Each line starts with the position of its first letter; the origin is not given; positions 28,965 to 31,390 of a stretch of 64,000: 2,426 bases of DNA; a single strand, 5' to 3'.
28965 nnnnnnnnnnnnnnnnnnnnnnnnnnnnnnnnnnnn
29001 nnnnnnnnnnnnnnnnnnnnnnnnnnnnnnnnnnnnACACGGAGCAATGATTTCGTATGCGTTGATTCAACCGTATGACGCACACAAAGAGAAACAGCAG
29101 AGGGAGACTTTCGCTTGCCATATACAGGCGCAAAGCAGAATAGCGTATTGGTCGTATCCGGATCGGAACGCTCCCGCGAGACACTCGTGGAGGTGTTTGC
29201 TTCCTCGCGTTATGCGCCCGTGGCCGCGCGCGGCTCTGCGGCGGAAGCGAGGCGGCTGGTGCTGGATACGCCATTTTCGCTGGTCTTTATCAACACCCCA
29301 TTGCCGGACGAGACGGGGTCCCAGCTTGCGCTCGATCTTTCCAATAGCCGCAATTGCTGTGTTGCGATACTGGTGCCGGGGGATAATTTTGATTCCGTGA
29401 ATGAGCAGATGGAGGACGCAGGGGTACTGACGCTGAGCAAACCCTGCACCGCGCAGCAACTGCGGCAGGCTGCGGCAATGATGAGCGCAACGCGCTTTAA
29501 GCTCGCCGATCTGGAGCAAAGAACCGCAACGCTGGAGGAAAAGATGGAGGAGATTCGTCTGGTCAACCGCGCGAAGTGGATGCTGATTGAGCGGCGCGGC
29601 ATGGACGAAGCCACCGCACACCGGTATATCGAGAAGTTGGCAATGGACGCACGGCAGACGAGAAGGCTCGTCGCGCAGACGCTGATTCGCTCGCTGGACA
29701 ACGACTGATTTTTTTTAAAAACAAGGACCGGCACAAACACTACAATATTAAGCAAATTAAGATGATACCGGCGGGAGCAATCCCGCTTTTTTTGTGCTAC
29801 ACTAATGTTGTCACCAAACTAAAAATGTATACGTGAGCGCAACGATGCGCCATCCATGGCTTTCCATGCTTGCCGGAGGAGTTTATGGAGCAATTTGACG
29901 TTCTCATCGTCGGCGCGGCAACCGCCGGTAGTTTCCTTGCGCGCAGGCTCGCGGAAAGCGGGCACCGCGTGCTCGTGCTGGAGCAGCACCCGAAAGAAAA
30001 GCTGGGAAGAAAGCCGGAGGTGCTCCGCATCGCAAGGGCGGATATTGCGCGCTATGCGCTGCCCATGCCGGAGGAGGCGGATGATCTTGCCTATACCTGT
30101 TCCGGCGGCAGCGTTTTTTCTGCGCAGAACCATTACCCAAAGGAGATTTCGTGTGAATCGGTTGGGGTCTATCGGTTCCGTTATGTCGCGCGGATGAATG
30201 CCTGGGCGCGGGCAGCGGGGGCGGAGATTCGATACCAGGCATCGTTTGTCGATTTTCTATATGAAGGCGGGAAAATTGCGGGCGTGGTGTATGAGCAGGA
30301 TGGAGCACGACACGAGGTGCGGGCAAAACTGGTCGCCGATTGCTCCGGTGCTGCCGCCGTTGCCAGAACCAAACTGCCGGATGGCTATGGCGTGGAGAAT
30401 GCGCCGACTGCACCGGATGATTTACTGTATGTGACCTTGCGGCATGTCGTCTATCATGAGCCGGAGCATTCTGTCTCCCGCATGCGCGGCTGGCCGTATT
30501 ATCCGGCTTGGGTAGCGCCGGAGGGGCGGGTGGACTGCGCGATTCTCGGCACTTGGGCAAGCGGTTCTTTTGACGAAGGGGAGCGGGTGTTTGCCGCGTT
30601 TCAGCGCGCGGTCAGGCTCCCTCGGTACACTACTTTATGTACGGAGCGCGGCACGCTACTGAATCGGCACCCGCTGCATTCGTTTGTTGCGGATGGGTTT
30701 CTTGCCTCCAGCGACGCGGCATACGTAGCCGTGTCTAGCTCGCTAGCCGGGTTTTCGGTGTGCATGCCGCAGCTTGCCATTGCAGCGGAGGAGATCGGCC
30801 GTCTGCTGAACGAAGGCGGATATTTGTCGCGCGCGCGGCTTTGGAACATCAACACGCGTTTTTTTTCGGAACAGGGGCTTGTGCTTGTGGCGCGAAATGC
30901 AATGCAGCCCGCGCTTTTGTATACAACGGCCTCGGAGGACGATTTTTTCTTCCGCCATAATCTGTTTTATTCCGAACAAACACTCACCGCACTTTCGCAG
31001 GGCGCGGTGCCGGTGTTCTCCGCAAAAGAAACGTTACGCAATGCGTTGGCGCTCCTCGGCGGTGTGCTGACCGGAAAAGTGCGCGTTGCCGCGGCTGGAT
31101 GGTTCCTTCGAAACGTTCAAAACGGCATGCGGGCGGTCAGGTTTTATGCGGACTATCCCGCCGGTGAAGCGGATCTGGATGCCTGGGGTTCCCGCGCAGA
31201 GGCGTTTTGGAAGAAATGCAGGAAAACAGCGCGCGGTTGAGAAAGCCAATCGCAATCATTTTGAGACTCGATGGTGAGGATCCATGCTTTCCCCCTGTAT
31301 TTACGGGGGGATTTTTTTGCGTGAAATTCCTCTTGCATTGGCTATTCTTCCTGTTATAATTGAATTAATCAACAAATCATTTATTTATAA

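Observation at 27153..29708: Divergent glnN-asnB and glnA units with matched promoters and leader terminators, plus an ANTAR regulator downstream of glnA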

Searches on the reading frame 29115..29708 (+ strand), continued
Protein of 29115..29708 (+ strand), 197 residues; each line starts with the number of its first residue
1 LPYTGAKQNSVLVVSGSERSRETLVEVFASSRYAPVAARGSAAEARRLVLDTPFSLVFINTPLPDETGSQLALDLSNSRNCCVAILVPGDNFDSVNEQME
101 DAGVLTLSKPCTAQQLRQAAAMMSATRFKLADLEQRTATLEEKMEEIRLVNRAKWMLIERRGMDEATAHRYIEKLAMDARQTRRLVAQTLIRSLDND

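Call 59: search_solved_structures(query=A1, max_evalue=0.001, show_alignments=5)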
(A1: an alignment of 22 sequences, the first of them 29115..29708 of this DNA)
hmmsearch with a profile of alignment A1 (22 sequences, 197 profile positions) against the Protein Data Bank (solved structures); distinct sequences matched with E-value up to 0.001: 17.
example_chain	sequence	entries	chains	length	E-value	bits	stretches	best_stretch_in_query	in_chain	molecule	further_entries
1s8n_A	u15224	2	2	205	4.8e-24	87.9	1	9-194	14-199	putative antiterminator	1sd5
1qo0_D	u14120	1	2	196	6e-10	41.9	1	78-192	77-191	AMIR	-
6wsh_A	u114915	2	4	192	6.2e-09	38.6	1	11-192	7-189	Response regulator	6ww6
4akk_A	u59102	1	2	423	1.9e-07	33.7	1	122-192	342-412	NITRATE REGULATORY PROTEIN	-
5lwk_A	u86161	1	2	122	6.9e-06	28.7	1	31-120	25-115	Transcriptional regulatory protein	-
5lwl_A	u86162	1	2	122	1.3e-05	27.8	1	31-120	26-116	Transcriptional regulatory protein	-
1zit_A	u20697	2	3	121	1.7e-05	27.3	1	9-113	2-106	transcriptional regulator (NtrC family)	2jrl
6m8o_A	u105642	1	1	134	4.2e-05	26.1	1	12-129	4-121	DNA-binding response regulator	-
1zgz_A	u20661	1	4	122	6.4e-05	25.5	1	11-88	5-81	TorCAD operon transcriptional regulatory protein torR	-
4q7e_A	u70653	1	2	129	0.00022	23.8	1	9-80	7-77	Response regulator of a two component regulatory system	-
1xhe_A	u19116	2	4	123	0.00022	23.7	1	10-91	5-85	Aerobic respiration control protein arcA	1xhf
6zxc_A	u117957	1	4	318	0.00027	23.5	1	8-90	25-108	Putative GGDEF/response regulator receiver domain protein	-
6zxm_A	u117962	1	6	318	0.00027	23.4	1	8-90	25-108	Putative GGDEF/response regulator receiver domain protein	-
3dzd_A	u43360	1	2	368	0.00034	23.1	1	10-113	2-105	Transcriptional regulator (NtrC family)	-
4lzl_A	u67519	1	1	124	0.00057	22.4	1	17-116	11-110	Response regulator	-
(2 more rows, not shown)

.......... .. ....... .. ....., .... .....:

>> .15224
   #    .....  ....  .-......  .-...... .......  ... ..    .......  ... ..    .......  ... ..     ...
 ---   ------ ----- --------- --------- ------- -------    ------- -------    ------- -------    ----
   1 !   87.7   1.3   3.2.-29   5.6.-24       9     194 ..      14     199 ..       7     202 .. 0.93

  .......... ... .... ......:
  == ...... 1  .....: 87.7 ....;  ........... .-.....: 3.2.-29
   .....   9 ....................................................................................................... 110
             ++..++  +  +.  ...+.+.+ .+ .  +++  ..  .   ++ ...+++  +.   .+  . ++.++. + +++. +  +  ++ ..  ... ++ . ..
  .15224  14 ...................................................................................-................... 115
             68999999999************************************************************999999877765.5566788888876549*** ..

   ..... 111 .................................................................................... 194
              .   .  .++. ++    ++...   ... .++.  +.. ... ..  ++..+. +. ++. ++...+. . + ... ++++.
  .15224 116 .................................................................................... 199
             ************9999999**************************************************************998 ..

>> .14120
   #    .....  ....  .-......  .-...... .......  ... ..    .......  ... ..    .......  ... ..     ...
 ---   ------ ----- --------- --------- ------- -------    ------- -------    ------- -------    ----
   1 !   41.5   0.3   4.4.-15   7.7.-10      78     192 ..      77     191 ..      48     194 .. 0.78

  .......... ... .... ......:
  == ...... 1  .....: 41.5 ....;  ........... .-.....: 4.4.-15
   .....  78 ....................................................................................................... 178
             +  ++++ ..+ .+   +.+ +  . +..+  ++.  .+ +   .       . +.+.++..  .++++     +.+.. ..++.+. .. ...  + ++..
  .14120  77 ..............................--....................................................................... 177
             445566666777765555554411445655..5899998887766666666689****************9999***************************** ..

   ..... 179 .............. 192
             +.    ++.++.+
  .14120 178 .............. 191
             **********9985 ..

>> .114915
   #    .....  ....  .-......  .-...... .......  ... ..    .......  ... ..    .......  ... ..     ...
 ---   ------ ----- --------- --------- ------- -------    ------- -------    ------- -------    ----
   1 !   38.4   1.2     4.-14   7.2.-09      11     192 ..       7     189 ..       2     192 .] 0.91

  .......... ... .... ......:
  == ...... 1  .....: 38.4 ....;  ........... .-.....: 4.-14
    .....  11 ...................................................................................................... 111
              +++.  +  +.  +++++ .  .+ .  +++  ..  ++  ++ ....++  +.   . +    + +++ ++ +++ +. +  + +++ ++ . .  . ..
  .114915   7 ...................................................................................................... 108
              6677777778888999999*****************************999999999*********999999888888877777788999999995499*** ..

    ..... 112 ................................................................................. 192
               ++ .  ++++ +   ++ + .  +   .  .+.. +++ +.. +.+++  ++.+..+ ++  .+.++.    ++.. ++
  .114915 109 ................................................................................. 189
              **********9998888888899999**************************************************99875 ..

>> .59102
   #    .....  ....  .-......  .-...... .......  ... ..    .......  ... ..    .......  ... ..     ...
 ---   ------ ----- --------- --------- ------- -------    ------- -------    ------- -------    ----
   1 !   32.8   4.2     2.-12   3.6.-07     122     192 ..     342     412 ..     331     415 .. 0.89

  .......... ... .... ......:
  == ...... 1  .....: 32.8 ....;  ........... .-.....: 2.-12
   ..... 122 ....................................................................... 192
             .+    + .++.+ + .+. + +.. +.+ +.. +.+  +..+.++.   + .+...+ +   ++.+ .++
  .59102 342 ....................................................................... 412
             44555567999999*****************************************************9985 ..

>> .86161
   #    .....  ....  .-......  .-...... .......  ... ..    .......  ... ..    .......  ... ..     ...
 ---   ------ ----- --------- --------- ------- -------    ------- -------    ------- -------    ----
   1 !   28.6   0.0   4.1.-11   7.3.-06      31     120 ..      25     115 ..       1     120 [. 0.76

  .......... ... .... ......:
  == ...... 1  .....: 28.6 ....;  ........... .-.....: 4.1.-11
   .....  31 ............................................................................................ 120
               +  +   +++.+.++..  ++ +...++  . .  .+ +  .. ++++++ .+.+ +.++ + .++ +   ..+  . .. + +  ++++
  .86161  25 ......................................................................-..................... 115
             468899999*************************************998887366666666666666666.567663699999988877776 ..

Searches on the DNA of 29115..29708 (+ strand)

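Call 43: search_with_rna_model(model_id=R1, sources=[L001, L002, L003, L004, L005, L006, L007, L008, L009, L010, L011, L012, L013, L014, L015, L016, L017, L018, L019, L020, L021, L022, L023, L024, L025, L026, L027, L028, L029, L030, L031, L032, L033, L034, L035, L036, L037, L038, L039, L040, L041, L042, L043, L044, L045, L046, L047, L048, L049, L050, L051, L052, L053, L054, L055, L056, L057, L058, L059, L060, L061, L062, L063, L064, L065, L066, L067, L068, L069, L070, L071, L072, L073, L074, L075, L076, L077, L078, L079, L080], max_evalue=1, make_alignment=true)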
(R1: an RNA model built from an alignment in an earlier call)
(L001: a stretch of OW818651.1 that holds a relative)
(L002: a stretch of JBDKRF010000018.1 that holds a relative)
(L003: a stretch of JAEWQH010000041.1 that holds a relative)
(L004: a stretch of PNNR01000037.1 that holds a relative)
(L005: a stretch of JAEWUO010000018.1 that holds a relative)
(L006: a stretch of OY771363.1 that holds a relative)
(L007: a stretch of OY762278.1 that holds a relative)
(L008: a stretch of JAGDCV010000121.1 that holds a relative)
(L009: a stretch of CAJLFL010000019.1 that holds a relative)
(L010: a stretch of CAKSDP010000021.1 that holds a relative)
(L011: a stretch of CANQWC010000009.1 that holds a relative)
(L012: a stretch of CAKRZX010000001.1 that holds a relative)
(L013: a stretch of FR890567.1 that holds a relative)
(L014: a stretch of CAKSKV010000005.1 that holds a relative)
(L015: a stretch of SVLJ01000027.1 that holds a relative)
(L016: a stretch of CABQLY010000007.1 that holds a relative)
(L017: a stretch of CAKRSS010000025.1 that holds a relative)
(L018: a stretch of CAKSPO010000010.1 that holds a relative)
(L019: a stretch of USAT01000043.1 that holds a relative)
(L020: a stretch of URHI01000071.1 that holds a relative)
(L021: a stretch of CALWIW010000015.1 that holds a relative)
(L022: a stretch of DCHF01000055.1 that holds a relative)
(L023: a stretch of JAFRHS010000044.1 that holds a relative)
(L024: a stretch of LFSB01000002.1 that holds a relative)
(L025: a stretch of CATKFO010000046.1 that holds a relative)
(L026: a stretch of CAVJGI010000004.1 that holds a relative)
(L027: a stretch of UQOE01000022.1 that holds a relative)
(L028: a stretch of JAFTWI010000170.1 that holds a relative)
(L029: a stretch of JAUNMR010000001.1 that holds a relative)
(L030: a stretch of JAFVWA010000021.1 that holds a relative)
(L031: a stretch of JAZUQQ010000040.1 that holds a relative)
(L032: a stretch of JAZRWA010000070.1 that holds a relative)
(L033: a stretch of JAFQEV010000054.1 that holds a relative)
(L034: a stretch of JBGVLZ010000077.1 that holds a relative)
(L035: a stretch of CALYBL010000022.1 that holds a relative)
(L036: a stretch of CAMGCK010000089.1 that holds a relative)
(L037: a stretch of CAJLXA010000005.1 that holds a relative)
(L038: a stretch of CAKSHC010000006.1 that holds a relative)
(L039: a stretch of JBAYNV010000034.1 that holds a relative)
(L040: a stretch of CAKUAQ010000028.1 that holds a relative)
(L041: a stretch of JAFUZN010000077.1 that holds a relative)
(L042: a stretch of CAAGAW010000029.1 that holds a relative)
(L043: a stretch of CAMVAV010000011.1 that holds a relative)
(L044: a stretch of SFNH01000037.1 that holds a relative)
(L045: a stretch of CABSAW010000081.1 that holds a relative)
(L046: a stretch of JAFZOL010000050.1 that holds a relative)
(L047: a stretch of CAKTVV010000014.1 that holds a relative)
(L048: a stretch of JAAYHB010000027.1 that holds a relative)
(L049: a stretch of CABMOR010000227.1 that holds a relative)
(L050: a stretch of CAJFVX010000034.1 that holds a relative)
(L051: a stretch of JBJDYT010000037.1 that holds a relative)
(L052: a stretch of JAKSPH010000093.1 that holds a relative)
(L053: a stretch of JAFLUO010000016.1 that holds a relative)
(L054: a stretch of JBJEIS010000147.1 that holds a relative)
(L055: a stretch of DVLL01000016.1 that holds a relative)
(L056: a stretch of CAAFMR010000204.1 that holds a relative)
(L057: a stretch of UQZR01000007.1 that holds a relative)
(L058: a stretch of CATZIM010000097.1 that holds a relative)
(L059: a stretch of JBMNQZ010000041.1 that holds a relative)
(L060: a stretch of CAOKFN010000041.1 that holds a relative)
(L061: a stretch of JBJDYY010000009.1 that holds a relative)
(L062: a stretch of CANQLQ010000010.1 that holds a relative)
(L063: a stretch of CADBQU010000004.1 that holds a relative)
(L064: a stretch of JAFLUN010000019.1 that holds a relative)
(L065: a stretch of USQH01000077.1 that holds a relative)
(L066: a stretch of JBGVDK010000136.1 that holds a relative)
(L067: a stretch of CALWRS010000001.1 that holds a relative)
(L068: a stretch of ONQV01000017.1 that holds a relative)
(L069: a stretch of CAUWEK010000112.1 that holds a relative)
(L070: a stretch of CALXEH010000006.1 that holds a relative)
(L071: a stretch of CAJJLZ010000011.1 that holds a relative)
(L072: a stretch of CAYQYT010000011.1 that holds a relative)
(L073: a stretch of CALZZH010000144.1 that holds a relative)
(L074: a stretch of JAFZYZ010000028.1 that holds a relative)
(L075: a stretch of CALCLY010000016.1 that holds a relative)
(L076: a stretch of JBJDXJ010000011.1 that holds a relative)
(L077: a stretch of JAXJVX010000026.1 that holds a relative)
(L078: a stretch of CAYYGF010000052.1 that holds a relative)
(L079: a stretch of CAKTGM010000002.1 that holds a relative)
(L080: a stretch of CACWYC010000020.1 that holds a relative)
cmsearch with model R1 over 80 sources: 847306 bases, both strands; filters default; matches with E-value up to 1: 106.
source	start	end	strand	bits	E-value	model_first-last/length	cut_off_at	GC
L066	4467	4522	-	56.5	6.5e-10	1-57/57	no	0.45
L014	863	920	-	52.5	6.1e-09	1-57/57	no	0.41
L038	4391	4442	-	52.4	6.7e-09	1-57/57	no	0.42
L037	4454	4508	-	50.9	1.5e-08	1-57/57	no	0.51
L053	4047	4103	-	50.7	1.7e-08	1-57/57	no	0.37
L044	4310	4366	-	50.2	2.2e-08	1-57/57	no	0.51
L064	1368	1424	-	49.9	2.6e-08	1-57/57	no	0.35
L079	4320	4376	-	49.4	3.5e-08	1-57/57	no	0.54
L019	4226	4280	-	49.2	3.8e-08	1-57/57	no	0.47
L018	4261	4314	-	49.1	4.1e-08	1-57/57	no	0.46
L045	1026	1082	-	49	4.3e-08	1-57/57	no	0.49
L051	3248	3302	-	48.6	5.5e-08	1-57/57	no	0.53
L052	2135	2193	-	48.1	7.3e-08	1-57/57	no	0.42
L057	1087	1143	-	48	7.4e-08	1-57/57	no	0.58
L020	894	948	-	47.9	8e-08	1-57/57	no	0.4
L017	1104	1159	-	47.6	9.6e-08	1-57/57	no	0.43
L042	1103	1156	-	46.1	2.2e-07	1-57/57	no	0.43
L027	4500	4554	-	45.3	3.5e-07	1-57/57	no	0.36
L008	3332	3384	-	44.7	4.6e-07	1-57/57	no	0.51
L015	4448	4507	-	44.2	6.1e-07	1-57/57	no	0.48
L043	6610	6670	+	43.7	8.5e-07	1-57/57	no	0.43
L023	4540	4591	-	43.5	9.1e-07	1-57/57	no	0.4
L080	4531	4589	-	42.7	1.5e-06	1-57/57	no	0.59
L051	3249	3303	+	42.4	1.7e-06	1-57/57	no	0.55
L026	6609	6674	+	42.1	2e-06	1-57/57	no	0.5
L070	4469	4523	-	40.8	4.3e-06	1-57/57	no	0.58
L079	6653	6715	+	40.1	6.1e-06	1-57/57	no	0.48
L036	865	928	+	39.9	6.9e-06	1-57/57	no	0.45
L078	4181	4235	-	39.8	7.3e-06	1-57/57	no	0.49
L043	4520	4581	-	38.3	1.7e-05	1-57/57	no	0.48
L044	6644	6706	+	37.3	2.9e-05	1-57/57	no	0.49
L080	6591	6652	+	37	3.4e-05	1-57/57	no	0.53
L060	4017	4058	-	37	3.5e-05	1-57/57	no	0.48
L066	4468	4523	+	36.9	3.6e-05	1-57/57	no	0.46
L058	3490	3546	-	36.6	4.3e-05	1-57/57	no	0.47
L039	4516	4568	-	36.6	4.3e-05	1-57/57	no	0.38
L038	4541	4596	+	36.5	4.6e-05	1-57/57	no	0.54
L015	4449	4508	+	36.4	5e-05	1-57/57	no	0.5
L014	1083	1153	+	36.3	5.1e-05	1-57/57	no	0.48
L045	3360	3422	+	35.8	6.7e-05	1-57/57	no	0.49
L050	956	1017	-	35.2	9.6e-05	1-57/57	no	0.45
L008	3333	3385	+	34.8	0.00012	1-57/57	no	0.53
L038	4329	4374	-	34.8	0.00012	1-57/57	no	0.59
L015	6614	6676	+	34.6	0.00013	1-57/57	no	0.46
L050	4898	4959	+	33.1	0.00031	1-57/57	no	0.5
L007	4244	4295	-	32.9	0.00033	1-57/57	no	0.56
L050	1322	1407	+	32.9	0.00034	1-57/57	no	0.43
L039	4661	4726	+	32.9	0.00035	1-57/57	no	0.39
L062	4440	4493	-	32.8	0.00036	1-57/57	no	0.37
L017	1273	1345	+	32.7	0.00037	1-57/57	no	0.49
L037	4392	4446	-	32.3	0.00047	1-57/57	no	0.4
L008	3468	3547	+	32.1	0.00053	1-57/57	no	0.4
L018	4425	4494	+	31.4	0.0008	1-57/57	no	0.53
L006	627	677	-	30.9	0.001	1-57/57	no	0.57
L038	4392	4443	+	30.7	0.0011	1-57/57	no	0.44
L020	1060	1132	+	30.6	0.0012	1-57/57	no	0.49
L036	644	699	-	29.9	0.0019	1-57/57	no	0.5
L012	4591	4661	+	29.5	0.0023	1-57/57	no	0.51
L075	1062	1138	+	29.4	0.0023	1-57/57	no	0.44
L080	4532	4590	+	29.2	0.0026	1-57/57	no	0.59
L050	1067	1121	-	29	0.003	1-57/57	no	0.44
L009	4588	4652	+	28.5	0.0038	1-57/57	no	0.4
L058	3491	3547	+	27.6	0.0067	1-57/57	no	0.47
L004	4196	4245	-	27.3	0.0075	1-57/57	no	0.52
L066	4626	4693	+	27.2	0.0081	1-57/57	no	0.53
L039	4517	4569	+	27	0.0092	1-57/57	no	0.38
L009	4389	4444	-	26.9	0.0097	1-57/57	no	0.45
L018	4262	4315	+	26.7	0.011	1-57/57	no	0.46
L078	4341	4407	+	26.5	0.012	1-57/57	no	0.39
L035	4003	4057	-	26.2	0.014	1-57/57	no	0.29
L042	1266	1338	+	26.2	0.014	1-57/57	no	0.51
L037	4633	4708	+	26.1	0.015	1-57/57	no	0.39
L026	4529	4593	-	25.9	0.016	1-57/57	no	0.54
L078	4182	4236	+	25.9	0.017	1-57/57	no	0.51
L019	4388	4456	+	25.8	0.018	1-57/57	no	0.45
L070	4470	4524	+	24.9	0.029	1-57/57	no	0.6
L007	4496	4562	+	24.5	0.036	1-57/57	no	0.51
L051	3508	3574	+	24.4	0.038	1-57/57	no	0.64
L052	2072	2121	-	24.2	0.042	1-57/57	no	0.42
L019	4236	4276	+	24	0.049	10-52/57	no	0.54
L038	4330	4375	+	23.7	0.057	1-57/57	no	0.61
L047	1248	1316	+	23.7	0.058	1-57/57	no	0.49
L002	3970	4019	-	23.4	0.068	1-57/57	no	0.56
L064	1369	1425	+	23.3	0.07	1-57/57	no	0.35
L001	4182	4231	-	23.3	0.072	1-57/57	no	0.54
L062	4505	4558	-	23.2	0.077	1-57/57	no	0.37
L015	6613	6675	-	23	0.083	1-57/57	no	0.48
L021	4407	4457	-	22.9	0.089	1-57/57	no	0.37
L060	4281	4355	+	22.4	0.12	1-57/57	no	0.35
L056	1245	1313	+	22.4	0.12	1-57/57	no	0.49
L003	4282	4331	-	22.4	0.12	1-57/57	no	0.58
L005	4313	4362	-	22.3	0.13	1-57/57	no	0.56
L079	4321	4377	+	22.3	0.13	1-57/57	no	0.56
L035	3863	3924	-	21.7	0.18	1-57/57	no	0.4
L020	836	884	-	21.3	0.22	1-57/57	no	0.53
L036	645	700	+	21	0.26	1-57/57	no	0.5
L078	6557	6610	+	20.2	0.41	1-57/57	no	0.46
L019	4387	4455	-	20.2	0.41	1-57/57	no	0.46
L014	1082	1152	-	20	0.45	1-57/57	no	0.48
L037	4455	4509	+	19.8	0.51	1-57/57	no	0.53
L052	2290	2359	+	19.7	0.53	1-57/57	no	0.44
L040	860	928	+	19.4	0.61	1-57/57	no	0.51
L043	1228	1255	+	19.2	0.72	1-57/57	no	0.29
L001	4430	4495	+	19.1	0.74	1-57/57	no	0.58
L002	4218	4283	+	18.9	0.83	1-57/57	no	0.48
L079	6652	6714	-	18.6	0.98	1-57/57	no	0.49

Alignment A4: 106 matches aligned to the model, 115 columns, each read 5' to 3' on its own strand. Consensus structure (alignment columns), stored with it:
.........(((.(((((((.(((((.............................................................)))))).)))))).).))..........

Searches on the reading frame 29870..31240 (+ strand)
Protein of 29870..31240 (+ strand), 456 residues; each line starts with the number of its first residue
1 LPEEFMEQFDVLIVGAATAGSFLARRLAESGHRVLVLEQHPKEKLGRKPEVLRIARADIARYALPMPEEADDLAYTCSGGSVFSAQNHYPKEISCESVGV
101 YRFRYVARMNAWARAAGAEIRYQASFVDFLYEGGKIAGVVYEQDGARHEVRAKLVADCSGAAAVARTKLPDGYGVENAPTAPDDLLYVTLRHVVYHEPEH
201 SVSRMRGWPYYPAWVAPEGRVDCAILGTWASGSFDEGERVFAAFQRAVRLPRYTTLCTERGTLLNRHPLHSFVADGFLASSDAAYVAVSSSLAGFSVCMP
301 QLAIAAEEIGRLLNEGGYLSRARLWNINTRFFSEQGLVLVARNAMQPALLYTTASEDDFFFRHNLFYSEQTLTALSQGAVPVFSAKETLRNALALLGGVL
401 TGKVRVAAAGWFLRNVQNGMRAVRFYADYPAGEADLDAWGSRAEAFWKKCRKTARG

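Call 3: search_protein_families(library=pfam, proteins=[window:29870-31240:+])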
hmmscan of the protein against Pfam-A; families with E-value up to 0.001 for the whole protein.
window:29870-31240:+ (456 aa): 5 families
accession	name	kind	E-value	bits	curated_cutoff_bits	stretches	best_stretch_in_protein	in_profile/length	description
PF01494.25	FAD_binding_3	-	6.3e-11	42.5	22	1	9-170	2-168/349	FAD binding domain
PF01266.30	DAO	-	6.1e-10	39.6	27.9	1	10-41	1-32/353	FAD dependent oxidoreductase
PF12831.13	FAD_oxidored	-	1.9e-09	37.8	27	1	109-166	94-151/416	FAD dependent oxidoreductase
PF00890.30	FAD_binding_2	-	3.7e-06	26.8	20.4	0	10-42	1-33/414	FAD binding domain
PF13450.12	NAD_binding_8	-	0.00011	22.8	21.9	1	13-41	1-29/68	NAD(P)-binding Rossmann-like domain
